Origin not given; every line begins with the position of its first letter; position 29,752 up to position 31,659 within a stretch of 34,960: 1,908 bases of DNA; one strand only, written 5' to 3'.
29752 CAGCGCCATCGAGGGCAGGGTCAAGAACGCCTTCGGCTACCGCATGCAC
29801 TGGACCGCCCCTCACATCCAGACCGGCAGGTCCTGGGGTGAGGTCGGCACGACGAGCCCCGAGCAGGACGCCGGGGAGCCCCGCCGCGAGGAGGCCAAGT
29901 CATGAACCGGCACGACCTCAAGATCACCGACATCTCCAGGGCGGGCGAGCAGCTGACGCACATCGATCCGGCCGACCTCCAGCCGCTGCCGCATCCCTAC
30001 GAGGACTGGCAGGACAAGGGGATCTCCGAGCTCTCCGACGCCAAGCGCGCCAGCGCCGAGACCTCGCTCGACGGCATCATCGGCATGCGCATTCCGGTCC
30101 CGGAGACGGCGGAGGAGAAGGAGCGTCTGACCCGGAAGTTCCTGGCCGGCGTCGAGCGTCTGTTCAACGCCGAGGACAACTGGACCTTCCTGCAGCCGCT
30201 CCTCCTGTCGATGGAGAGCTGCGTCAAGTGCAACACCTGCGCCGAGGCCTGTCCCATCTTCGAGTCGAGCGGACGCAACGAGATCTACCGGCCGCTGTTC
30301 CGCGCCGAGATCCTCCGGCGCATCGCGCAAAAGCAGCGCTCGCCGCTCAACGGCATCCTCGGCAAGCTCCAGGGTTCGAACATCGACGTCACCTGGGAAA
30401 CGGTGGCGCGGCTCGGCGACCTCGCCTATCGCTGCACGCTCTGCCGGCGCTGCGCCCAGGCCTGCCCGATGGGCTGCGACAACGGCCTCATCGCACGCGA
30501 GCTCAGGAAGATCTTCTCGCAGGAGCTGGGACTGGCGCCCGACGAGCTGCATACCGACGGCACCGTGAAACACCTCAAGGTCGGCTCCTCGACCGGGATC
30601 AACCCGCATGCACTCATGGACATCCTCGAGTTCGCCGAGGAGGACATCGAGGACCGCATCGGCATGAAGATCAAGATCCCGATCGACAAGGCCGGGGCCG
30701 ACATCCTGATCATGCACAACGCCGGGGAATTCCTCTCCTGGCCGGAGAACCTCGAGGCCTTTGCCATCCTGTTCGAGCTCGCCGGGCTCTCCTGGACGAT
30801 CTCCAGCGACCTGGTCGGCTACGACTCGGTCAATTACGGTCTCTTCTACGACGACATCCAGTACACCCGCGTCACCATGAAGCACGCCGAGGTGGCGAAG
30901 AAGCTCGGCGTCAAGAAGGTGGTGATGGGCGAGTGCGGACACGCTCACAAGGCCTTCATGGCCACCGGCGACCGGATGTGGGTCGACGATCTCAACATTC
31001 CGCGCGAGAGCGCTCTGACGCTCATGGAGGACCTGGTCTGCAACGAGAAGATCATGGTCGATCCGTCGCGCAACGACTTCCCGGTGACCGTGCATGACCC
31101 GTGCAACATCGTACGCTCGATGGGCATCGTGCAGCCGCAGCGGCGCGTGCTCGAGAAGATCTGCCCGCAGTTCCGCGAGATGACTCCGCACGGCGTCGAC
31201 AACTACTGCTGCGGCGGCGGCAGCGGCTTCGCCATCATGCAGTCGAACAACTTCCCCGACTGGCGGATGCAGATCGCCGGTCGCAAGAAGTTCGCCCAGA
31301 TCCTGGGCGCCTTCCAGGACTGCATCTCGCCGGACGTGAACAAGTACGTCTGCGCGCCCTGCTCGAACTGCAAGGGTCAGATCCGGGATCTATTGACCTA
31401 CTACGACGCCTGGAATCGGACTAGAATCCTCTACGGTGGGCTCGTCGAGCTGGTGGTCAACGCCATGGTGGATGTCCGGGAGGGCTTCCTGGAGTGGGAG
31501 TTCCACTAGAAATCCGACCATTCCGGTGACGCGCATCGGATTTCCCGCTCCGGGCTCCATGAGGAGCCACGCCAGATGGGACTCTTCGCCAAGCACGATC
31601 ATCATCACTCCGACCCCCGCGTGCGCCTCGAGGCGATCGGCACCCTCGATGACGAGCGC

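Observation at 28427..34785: Compact redox module: Rrf2 regulator, DsrM/HmcE-like cytochrome b, DsrK/HmcF-like Fe-S protein, HEAT protein, receiver and Cys-PAS kinase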

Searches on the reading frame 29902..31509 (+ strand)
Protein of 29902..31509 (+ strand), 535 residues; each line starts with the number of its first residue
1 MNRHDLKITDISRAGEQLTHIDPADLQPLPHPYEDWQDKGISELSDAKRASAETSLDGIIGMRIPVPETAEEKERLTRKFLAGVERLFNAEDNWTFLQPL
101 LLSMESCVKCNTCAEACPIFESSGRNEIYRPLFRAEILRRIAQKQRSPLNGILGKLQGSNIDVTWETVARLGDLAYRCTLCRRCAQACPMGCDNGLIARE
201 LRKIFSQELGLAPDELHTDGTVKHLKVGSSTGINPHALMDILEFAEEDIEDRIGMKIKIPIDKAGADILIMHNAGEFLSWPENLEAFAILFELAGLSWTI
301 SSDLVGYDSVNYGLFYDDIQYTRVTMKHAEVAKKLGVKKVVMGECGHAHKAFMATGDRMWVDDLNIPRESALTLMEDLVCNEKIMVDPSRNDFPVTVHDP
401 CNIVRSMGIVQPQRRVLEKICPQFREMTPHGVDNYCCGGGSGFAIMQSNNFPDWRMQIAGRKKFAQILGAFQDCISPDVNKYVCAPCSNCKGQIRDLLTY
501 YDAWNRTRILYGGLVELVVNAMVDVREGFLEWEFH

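Call 3: search_protein_families(library=pfam, proteins=[window:29902-31509:+], max_evalue=0.01)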
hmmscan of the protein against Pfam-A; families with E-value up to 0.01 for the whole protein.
window:29902-31509:+ (535 aa): 8 families
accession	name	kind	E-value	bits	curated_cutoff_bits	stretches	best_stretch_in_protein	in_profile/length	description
PF13183.11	Fer4_8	-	3.5e-11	43.9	27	1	104-191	2-67/68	4Fe-4S dicluster domain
PF13237.11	Fer4_10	-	5.4e-07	29.9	25.5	1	177-193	8-22/53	4Fe-4S dicluster domain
PF13187.11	Fer4_9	-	5.9e-07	29.9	27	1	177-192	1-16/52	4Fe-4S dicluster domain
PF02754.22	CCG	-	1.4e-06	28.8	20.6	1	395-495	1-85/85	Cysteine-rich domain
PF00037.32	Fer4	-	5.9e-06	26.3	21.1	1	104-118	5-19/24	4Fe-4S binding domain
PF12797.12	Fer4_2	-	0.00073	19.8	24.5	0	176-189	8-21/22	4Fe-4S binding domain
PF13534.11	Fer4_17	-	0.0015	19.4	22.2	1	106-192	1-60/61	4Fe-4S dicluster domain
PF12837.12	Fer4_6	-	0.0074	16.6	25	1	104-118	6-20/24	4Fe-4S binding domain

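Call 4: search_protein_families(library=ncbifam, proteins=[window:29902-31509:+], max_evalue=0.01)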
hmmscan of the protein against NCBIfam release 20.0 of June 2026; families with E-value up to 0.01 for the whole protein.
window:29902-31509:+ (535 aa): 20 families
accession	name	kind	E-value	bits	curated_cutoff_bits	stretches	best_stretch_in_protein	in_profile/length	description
NF045796.1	DsrK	equivalog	4.5e-103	345.3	400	1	94-526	39-439/453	sulfate reduction electron transfer complex DsrMKJOP subunit DsrK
NF045724.1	ferredox_TmcB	equivalog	1e-62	212.2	735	1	103-507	39-417/430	electron transfer complex ferredoxin TmcB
NF045711.1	sulf_resp_HmcF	equivalog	1.4e-56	192.2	750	1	104-518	59-449/457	sulfate respiration complex iron-sulfur protein HmcF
NF045670.1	quin_L_LdhH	equivalog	3.3e-12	45.5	800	1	381-467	588-666/706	L-lactate dehydrogenase (quinone) large subunit LdhH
NF004898.0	PRK06259.1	equivalog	3.6e-08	32.5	385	1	383-502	367-471/488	fumarate reductase (CoM/CoB) subunit TfrB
TIGR00273.1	TIGR00273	equivalog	2.7e-07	29.8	444.8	1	168-211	335-377/432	LutB/LldF family L-lactate oxidation iron-sulfur protein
NF008369.0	PRK11168.1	equivalog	5.6e-06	25.5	278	0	103-122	9-28/401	anaerobic glycerol-3-phosphate dehydrogenase subunit C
NF009226.0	PRK12576.1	equivalog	7.7e-05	22.2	344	0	169-204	201-236/317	succinate dehydrogenase/fumarate reductase iron-sulfur subunit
NF038196.1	ferrodoxin_EFR1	subfamily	8.4e-05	22.7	75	0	101-119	181-198/242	EFR1 family ferrodoxin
NF004616.0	PRK05950.1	subfamily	0.00022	20.5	228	0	103-123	145-165/238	succinate dehydrogenase iron-sulfur subunit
NF045663.1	diclust_near_Sec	equivalog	0.00036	18.8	530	0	386-442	527-583/759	pyridine nucleotide-disulfide oxidoreductase/dicluster-binding protein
TIGR00384.1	dhsB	subfamily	0.00074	19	88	0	175-194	195-214/222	succinate dehydrogenase and fumarate reductase iron-sulfur protein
TIGR03224.1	benzo_boxA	equivalog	0.0017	17.4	459.2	0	101-119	6-24/411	benzoyl-CoA 2,3-epoxidase subunit BoxA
TIGR03379.1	glycerol3P_GlpC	equivalog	0.0033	16.2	279.9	0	176-205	52-81/397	anaerobic glycerol-3-phosphate dehydrogenase subunit GlpC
TIGR01971.1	NuoI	subfamily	0.0049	16.4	113.05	0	102-118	78-94/121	NADH-quinone oxidoreductase, chain I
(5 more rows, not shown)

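Call 7: find_related_loci(query=window:29902-31509:+, collection=genome_contigs, flank=8000)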
Query window:29902-31509:+ (535 aa) in genome_contigs; peptide patterns used: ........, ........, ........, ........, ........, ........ (x = any residue, [..] = any of these).
164 stretches matched a pattern; 114 encode a relative of the query (tblastn E <= 1e-3); the best 80 are kept; 80 distinct loci.
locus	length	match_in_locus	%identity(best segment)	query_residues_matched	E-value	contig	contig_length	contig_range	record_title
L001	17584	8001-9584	81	8-535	0e+0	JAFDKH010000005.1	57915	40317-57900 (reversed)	MAG: Deltaproteobacteria bacterium isolate Meg22_46_Bin_104 Meg22_46_Bin_104_scaffold_283, whole genome shotgun sequence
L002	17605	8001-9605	79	1-535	0e+0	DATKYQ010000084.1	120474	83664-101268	MAG TPA_asm: Myxococcota bacterium isolate SMAG_U14223 k141_4552247, whole genome shotgun sequence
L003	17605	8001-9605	79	1-535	0e+0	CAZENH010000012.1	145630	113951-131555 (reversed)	MAG TPA_asm: uncultured Myxococcales bacterium isolate binchicken_co150_700 genome assembly, contig: NODE_112_length_145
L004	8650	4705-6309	77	1-535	0e+0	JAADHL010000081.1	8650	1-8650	MAG: Deltaproteobacteria bacterium isolate M_MetaBat.191 contig-127_14433, whole genome shotgun sequence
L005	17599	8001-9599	75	1-533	0e+0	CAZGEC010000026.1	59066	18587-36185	MAG TPA_asm: uncultured Fibrobacteraceae bacterium isolate binchicken_co150_468 genome assembly, contig: NODE_998_length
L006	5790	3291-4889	77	4-535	0e+0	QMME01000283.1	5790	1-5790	MAG: Deltaproteobacteria bacterium isolate B64_G9 B64_Guay9_scaffold_24914, whole genome shotgun sequence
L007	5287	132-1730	73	1-533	0e+0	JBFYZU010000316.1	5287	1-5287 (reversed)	MAG: Myxococcota bacterium isolate PPR_0446 k121_6745796, whole genome shotgun sequence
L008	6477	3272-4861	73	4-535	0e+0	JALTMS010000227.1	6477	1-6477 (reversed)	MAG: Acidobacteria bacterium isolate S139_metabat2_scaf2bin.030 S139_NODE_16885_length_6477_cov_0.934331, whole genome s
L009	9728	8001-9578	72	5-533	0e+0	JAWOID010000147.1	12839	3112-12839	MAG: Candidatus Krumholzibacteriia bacterium isolate CWP5-2.bin.118 k191_899684, whole genome shotgun sequence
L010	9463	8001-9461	77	1-487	0e+0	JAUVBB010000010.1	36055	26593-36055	MAG: Deltaproteobacteria bacterium isolate CSMAG_234 CSMAG_234_k127_17218011_length_36055_cov_56.9844, whole genome shot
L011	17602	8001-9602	66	2-535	0e+0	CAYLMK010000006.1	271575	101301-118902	MAG TPA_asm: uncultured Thermodesulfobacteriota bacterium isolate binchicken_co274_253 genome assembly, contig: NODE_44_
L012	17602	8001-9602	64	2-535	0e+0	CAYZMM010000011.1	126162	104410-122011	MAG TPA_asm: uncultured Thermodesulfobacteriota bacterium isolate SRP141376_co2_50 genome assembly, contig: NODE_327_len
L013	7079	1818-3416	66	3-535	0e+0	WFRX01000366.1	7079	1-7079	MAG: bacterium isolate S015_6 k151_804856, whole genome shotgun sequence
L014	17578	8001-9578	66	10-535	0e+0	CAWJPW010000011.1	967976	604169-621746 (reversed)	MAG: uncultured Acidobacteriota bacterium isolate MFD02923.bin.1.132 genome assembly, contig: contig_8457, whole genome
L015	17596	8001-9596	64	1-532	0e+0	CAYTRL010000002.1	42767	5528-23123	MAG TPA_asm: uncultured Thermodesulfobacteriota bacterium isolate binchicken_co65_60 genome assembly, contig: NODE_3472_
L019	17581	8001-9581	63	8-534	0e+0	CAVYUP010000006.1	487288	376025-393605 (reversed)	MAG: uncultured Bacteroidetes bacterium isolate MFD01721.bin.1.11 genome assembly, contig: contig_54546, whole genome sh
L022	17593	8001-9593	63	5-535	0e+0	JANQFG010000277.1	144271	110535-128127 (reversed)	MAG: bacterium isolate PL23a_bin.76 k99_1048656, whole genome shotgun sequence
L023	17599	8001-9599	58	3-535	0e+0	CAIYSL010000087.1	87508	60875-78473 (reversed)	MAG: uncultured Syntrophobacterales bacterium isolate LaPlata_bin-3846 genome assembly, contig: bin-3846:087/141, whole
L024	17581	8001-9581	62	8-534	0e+0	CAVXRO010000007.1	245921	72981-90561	MAG: uncultured Bacteroidetes bacterium isolate MFD01721.bin.1.123 genome assembly, contig: contig_38577, whole genome s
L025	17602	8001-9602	58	3-535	0e+0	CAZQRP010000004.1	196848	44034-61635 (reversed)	MAG TPA_asm: uncultured Dehalococcoidales bacterium isolate binchicken_co178_251 genome assembly, contig: NODE_118_lengt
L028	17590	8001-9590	62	6-535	0e+0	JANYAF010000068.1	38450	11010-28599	MAG: Deltaproteobacteria bacterium isolate GL140_5_metabat_185 GL140_5_k141_2819872, whole genome shotgun sequence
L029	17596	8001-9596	61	3-535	0e+0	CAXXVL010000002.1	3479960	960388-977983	MAG: Smithellaceae bacterium isolate ea3e3a57-e723-42e2-b213-d72c633126af genome assembly, contig: contig_2, whole genom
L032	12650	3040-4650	59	1-535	0e+0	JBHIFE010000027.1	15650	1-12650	MAG: Dehalococcoidales bacterium isolate b1.sp3_bin.55 NODE_868_length_15650_cov_6.229881, whole genome shotgun sequence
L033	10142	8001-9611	58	1-535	0e+0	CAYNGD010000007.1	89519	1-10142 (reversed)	MAG TPA_asm: uncultured Dehalococcoidales bacterium isolate binchicken_co178_75 genome assembly, contig: NODE_526_length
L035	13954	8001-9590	59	7-535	0e+0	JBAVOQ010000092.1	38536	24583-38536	MAG: Acidobacteriaceae bacterium isolate MFD03092_ilm_asm_bin12 k127_121953, whole genome shotgun sequence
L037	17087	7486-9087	59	1-534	0e+0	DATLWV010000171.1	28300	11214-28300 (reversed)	MAG TPA_asm: Terriglobia bacterium isolate SMAG_U13229 k141_69353, whole genome shotgun sequence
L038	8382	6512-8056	63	21-535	0e+0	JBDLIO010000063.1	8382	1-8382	MAG: Acidobacteriota bacterium isolate MAG033 MAG033_63, whole genome shotgun sequence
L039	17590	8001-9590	59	6-535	0e+0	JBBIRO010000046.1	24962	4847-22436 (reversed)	MAG: Syntrophobacterales bacterium isolate STS170223_bin_351 NODE_910_length_24962_cov_6.425142, whole genome shotgun se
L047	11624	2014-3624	56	1-535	0e+0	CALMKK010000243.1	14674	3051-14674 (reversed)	MAG TPA_asm: uncultured candidate division Zixibacteria bacterium isolate SRR6284162_bin.34_CONCOCT_v1.1_MAG genome asse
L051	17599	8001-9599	58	3-534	0e+0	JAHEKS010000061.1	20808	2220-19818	MAG: Acidobacteria bacterium isolate Ww59 NODE_4705_length_20808_cov_2.869097, whole genome shotgun sequence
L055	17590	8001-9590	57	6-534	0e+0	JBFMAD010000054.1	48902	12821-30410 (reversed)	MAG: Planctomycetota bacterium isolate MAG129 MAG129_54, whole genome shotgun sequence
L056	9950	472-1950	61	41-534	0e+0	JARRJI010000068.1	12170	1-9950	MAG: Acidobacteriota bacterium isolate Spart_016_MAG scaffold_3669, whole genome shotgun sequence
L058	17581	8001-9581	58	8-535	0e+0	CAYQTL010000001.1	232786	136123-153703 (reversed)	MAG TPA_asm: uncultured Thermoanaerobaculia bacterium isolate SRP332253_co2_167 genome assembly, contig: NODE_20_length_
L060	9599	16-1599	56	5-533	0e+0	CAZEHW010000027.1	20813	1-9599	MAG TPA_asm: uncultured Hyphomicrobiales bacterium isolate SRP319275_co4_89 genome assembly, contig: NODE_1396_length_20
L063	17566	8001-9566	58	13-535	0e+0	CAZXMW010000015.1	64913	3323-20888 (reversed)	MAG TPA_asm: uncultured Thermoanaerobaculia bacterium isolate SRP141376_co3_382 genome assembly, contig: NODE_991_length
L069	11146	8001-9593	57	3-532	0e+0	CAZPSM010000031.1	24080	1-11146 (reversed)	MAG TPA_asm: uncultured Hyphomicrobiales bacterium isolate binchicken_co135_216 genome assembly, contig: NODE_3668_lengt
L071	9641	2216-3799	56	8-535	0e+0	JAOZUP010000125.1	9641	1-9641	MAG: Thermoanaerobaculales bacterium isolate GMC8.metabat2.114 GMC8_7248_length_9641_cov_8.382015, whole genome shotgun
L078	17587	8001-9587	55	5-532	0e+0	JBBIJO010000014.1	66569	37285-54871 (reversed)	MAG: Ignavibacteria bacterium isolate RSF170216_bin_164 NODE_567_length_66569_cov_19.529858, whole genome shotgun sequen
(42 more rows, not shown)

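Call 8: find_homologous_proteins(query=window:29902-31509:+, max_evalue=1e-20)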
Query window:29902-31509:+ (535 aa): 5265 proteins with E <= 1e-20 among 8000 candidates; the best 120 are listed.
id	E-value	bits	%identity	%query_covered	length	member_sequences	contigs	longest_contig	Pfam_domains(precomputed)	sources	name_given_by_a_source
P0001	0.0e+0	1260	100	100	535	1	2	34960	PF00037.33,PF02754.22,PF13237.12,PF13183.12,PF13187.12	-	-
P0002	0.0e+0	1067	82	100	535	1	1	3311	PF00037.33,PF13534.12,PF02754.22,PF13237.12,PF13183.12,PF13187.12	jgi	jgi:Fe-S oxidoreductase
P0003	0.0e+0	1056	81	100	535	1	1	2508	PF00037.33,PF13534.12,PF02754.22,PF13237.12,PF13183.12,PF13187.12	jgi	jgi:Fe-S oxidoreductase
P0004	0.0e+0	1042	81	99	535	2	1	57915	PF00037.33,PF13534.12,PF02754.22,PF13237.12,PF13183.12,PF13187.12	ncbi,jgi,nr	ncbi:MAG: (Fe-S)-binding protein [Deltaproteobacteria bacterium]|nr:(Fe-S)-binding protein [Deltapro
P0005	0.0e+0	1037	81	99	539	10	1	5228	PF00037.33,PF13534.12,PF02754.22,PF13237.12,PF13183.12,PF13187.12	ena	-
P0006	0.0e+0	1028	79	100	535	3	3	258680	PF00037.33,PF02754.22,PF13237.12,PF13183.12,PF13187.12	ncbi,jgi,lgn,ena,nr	ncbi:MAG TPA: (Fe-S)-binding protein [Myxococcota bacterium]|nr:(Fe-S)-binding protein [Myxococcota 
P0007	0.0e+0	1022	79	100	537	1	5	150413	PF02754.22,PF13237.12,PF13183.12,PF13187.12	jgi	-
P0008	1.2e-295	999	78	100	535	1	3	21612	PF02754.22,PF13237.12,PF13183.12,PF13187.12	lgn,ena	-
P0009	6.8e-294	994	77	100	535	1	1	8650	PF13534.12,PF02754.22,PF13237.12,PF13183.12,PF13187.12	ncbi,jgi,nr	ncbi:MAG: (Fe-S)-binding protein [Deltaproteobacteria bacterium]|nr:(Fe-S)-binding protein [Deltapro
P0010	1.3e-290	983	84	90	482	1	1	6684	PF00037.33,PF13534.12,PF02754.22,PF13237.12,PF13183.12,PF13187.12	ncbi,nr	ncbi:MAG: (Fe-S)-binding protein, partial [Deltaproteobacteria bacterium]|nr:(Fe-S)-binding protein 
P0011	1.6e-289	979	76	100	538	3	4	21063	PF02754.22,PF13237.12,PF13183.12,PF13187.12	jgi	jgi:Fe-S oxidoreductase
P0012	1.8e-289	979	77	99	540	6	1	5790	PF00037.33,PF02754.22,PF13237.12,PF13183.12,PF13187.12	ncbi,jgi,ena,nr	ncbi:MAG: (Fe-S)-binding protein [Deltaproteobacteria bacterium]|nr:MAG: (Fe-S)-binding protein [Del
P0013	4.4e-289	978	76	100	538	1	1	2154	PF02754.22,PF13237.12,PF13183.12,PF13187.12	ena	-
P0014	4.7e-289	978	75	100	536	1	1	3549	PF02754.22,PF13183.12,PF13187.12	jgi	jgi:Fe-S oxidoreductase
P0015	3.3e-285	965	74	99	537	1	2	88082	PF00037.33,PF13534.12,PF02754.22,PF13237.12,PF13183.12,PF13187.12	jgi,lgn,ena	-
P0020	4.2e-278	941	72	99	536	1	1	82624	PF00037.33,PF12838.13,PF13534.12,PF02754.22,PF13237.12,PF13183.12,PF13187.12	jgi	jgi:Fe-S oxidoreductase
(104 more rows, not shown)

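Call 10: find_encoding_contigs(protein=P0001, flank=10000, max_places=3)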
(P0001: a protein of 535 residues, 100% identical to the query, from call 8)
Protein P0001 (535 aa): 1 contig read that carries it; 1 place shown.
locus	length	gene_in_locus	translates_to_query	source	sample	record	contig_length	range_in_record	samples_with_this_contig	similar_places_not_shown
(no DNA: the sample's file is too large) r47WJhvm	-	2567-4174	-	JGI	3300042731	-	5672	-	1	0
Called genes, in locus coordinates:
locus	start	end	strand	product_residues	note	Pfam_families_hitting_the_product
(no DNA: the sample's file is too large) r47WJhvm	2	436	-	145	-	?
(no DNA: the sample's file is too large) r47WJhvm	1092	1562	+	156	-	PF02082:Rrf2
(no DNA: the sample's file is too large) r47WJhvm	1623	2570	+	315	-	PF02665:Nitrate_red_gam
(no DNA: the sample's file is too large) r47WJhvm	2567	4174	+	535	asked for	PF13187:Fer4_9 (faint), PF00037:Fer4 (faint), PF13237:Fer4_10 (faint), PF13183:Fer4_8, PF02754:CCG (weak)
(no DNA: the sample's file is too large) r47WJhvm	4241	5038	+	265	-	PF02985:HEAT (faint), PF13646:HEAT_2 (faint)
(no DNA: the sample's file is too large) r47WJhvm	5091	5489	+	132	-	PF00072:Response_reg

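Call 11: find_encoding_contigs(protein=P0006, flank=10000, max_places=3)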
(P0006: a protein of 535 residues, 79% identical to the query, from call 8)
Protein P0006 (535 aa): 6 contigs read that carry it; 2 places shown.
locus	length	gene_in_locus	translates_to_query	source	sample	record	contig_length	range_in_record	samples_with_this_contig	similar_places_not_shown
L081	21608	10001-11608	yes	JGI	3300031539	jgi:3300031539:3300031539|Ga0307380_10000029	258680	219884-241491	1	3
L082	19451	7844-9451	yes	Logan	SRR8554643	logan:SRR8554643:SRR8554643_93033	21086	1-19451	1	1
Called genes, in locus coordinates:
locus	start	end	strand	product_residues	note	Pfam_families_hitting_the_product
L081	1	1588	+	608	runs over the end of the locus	PF00989:PAS (faint), PF13188:PAS_8 (faint), PF08448:PAS_4, PF13426:PAS_9 (weak), PF02518:HATPase_c, PF14501:HATPase_c_5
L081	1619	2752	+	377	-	PF00890:FAD_binding_2, PF01266:DAO, PF01946:Thi4 (weak), PF05834:Lycopene_cycl (weak), PF07992:Pyr_redox_2, PF12831:FAD_oxidored, PF13450:NAD_binding_8, PF07992:Pyr_redox_2 (weak), +1 more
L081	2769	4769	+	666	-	PF00037:Fer4 (weak), PF12837:Fer4_6 (weak), PF12838:Fer4_7 (weak), PF13187:Fer4_9 (weak), PF13237:Fer4_10 (weak), PF13484:Fer4_16 (faint), PF14697:Fer4_21 (weak), PF02662:FlpD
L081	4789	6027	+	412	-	PF14697:Fer4_21 (faint), PF25160:LdpA_Fe-S-bd (faint), PF12838:Fer4_7, PF13183:Fer4_8, PF13187:Fer4_9 (weak), PF13237:Fer4_10 (faint), PF13534:Fer4_17, PF02754:CCG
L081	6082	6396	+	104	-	PF04358:DsrC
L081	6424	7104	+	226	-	PF12225:DUF5981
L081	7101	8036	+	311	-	PF02219:MTHFR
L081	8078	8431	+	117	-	PF00072:Response_reg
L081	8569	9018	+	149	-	PF02082:Rrf2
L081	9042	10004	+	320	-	PF02665:Nitrate_red_gam (weak)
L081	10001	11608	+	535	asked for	PF13187:Fer4_9 (faint), PF13237:Fer4_10 (faint), PF00037:Fer4 (faint), PF13183:Fer4_8, PF02754:CCG (weak)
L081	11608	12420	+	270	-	PF02985:HEAT (faint), PF13646:HEAT_2 (weak)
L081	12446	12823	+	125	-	PF00072:Response_reg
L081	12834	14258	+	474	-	PF08448:PAS_4, PF13426:PAS_9 (weak), PF00989:PAS (weak), PF08448:PAS_4, PF02518:HATPase_c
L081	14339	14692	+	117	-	PF00072:Response_reg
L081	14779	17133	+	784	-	PF13757:VIT_2, PF03544:TonB_C (faint), PF08487:VIT, PF00092:VWA, PF13519:VWA_2, PF13768:VWA_3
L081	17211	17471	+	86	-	-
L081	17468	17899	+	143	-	PF01850:PIN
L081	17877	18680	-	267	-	-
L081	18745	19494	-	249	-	PF01325:Fe_dep_repress, PF02742:Fe_dep_repr_C, PF04023:FeoA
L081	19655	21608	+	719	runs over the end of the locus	PF01926:MMR_HSR1, PF02421:FeoB_N, PF09439:SRPRB, PF17910:FeoB_Cyto, PF07670:Gate, PF07664:FeoB_C, PF07670:Gate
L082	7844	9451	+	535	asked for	PF13187:Fer4_9 (faint), PF13237:Fer4_10 (faint), PF00037:Fer4 (faint), PF13183:Fer4_8, PF02754:CCG (weak)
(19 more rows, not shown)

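Call 14: search_solved_structures(query=window:29902-31509:+, max_evalue=0.001, show_alignments=2)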
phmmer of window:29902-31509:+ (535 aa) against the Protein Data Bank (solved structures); distinct sequences matched with E-value up to 0.001: 1.
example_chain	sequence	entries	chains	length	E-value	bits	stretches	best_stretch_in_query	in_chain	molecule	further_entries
9ojn_A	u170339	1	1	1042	0.00081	21.2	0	175-443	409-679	Iron-sulfur-binding reductase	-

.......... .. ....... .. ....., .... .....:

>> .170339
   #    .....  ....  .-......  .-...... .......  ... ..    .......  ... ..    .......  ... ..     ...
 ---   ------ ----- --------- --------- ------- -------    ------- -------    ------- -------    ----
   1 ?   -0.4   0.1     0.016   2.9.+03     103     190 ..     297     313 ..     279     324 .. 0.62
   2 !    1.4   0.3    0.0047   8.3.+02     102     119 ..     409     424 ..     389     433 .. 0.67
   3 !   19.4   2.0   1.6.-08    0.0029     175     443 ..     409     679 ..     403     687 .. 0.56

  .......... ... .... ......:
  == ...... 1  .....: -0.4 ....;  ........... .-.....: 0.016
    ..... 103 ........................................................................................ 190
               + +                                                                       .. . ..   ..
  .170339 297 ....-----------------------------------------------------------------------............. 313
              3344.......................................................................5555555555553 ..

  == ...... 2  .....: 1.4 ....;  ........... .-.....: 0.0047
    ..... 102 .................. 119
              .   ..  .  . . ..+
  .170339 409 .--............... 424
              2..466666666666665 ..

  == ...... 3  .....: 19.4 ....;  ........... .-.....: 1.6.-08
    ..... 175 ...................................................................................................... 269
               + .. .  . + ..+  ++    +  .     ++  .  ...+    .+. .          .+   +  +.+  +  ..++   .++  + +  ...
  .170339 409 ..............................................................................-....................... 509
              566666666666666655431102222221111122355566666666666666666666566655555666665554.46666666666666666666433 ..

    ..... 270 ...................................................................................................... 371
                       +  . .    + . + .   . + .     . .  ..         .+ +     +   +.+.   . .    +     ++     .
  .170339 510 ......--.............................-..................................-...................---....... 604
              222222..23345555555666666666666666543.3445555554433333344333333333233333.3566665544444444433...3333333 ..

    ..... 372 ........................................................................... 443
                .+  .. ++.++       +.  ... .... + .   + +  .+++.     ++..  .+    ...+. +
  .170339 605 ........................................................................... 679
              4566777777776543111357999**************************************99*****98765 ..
